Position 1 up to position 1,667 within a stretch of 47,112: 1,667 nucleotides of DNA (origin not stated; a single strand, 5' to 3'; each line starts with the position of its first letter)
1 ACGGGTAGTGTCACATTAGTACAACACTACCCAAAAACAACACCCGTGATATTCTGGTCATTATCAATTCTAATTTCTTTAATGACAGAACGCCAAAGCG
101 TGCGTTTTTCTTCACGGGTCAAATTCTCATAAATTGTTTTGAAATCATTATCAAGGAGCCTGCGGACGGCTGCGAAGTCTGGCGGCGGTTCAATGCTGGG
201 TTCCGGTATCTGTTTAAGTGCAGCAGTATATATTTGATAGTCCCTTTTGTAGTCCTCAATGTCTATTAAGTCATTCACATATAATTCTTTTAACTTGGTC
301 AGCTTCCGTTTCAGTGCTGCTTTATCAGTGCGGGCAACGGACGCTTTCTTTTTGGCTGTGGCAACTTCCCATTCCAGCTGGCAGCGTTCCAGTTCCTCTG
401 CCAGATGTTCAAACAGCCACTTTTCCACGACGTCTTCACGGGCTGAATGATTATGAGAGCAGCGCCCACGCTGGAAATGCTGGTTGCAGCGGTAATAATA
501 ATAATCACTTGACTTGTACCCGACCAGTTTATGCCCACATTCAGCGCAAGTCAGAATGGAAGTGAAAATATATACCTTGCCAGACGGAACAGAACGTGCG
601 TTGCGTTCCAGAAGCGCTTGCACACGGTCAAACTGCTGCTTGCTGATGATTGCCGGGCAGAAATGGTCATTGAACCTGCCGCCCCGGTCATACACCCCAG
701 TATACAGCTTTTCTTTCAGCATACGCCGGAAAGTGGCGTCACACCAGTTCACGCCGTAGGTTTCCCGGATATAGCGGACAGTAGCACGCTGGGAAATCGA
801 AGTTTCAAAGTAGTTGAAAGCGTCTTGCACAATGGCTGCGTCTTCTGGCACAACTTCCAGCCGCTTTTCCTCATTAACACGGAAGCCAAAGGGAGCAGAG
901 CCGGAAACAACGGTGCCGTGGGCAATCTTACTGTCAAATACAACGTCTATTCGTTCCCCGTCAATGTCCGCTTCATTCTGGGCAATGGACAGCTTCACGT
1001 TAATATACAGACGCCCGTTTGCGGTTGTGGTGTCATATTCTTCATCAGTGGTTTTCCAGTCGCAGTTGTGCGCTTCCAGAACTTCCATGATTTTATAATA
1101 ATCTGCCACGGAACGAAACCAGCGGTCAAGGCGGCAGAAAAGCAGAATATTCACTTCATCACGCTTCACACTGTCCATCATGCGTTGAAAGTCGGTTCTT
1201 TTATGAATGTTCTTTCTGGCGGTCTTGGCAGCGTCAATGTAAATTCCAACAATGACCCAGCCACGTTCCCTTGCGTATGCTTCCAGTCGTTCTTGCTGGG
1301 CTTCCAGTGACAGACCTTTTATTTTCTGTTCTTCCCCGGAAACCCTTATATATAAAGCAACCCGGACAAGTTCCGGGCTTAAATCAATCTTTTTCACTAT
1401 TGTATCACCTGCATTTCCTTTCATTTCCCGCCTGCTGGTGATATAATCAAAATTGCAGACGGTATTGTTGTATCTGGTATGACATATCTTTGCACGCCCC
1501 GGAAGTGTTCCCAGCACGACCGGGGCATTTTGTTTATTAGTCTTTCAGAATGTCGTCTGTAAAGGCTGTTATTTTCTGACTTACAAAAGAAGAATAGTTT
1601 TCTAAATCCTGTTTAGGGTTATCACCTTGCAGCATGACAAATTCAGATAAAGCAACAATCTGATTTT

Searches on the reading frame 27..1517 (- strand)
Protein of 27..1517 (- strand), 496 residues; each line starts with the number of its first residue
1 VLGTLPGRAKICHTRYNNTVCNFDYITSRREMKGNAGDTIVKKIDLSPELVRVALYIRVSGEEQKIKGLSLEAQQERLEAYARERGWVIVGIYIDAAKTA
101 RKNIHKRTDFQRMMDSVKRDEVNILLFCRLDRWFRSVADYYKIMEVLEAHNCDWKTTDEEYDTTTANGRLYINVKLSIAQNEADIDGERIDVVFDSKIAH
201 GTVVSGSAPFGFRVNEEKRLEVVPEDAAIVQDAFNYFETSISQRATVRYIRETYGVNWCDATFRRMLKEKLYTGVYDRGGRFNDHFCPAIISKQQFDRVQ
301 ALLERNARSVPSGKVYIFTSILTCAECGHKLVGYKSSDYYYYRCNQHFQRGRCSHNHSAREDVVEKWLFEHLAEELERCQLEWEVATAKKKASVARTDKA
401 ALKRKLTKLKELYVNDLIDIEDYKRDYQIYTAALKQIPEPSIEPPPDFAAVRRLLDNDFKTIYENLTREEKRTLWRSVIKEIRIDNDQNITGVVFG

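Call 20: search_protein_families(library=pfam, max_evalue=0.01, proteins=[window:27-1517:-])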
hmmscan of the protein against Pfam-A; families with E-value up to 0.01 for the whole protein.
window:27-1517:- (496 aa): 3 families
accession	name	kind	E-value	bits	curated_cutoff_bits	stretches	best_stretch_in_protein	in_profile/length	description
PF00239.26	Resolvase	-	6.8e-29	101.3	23.3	1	53-195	1-137/145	Resolvase, N terminal domain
PF13408.12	Zn_ribbon_recom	-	1.4e-11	45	25.3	1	317-372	1-57/58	Recombinase zinc beta ribbon domain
PF07508.19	Recombinase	-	1.6e-10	41.6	21.1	1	224-306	1-102/102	Recombinase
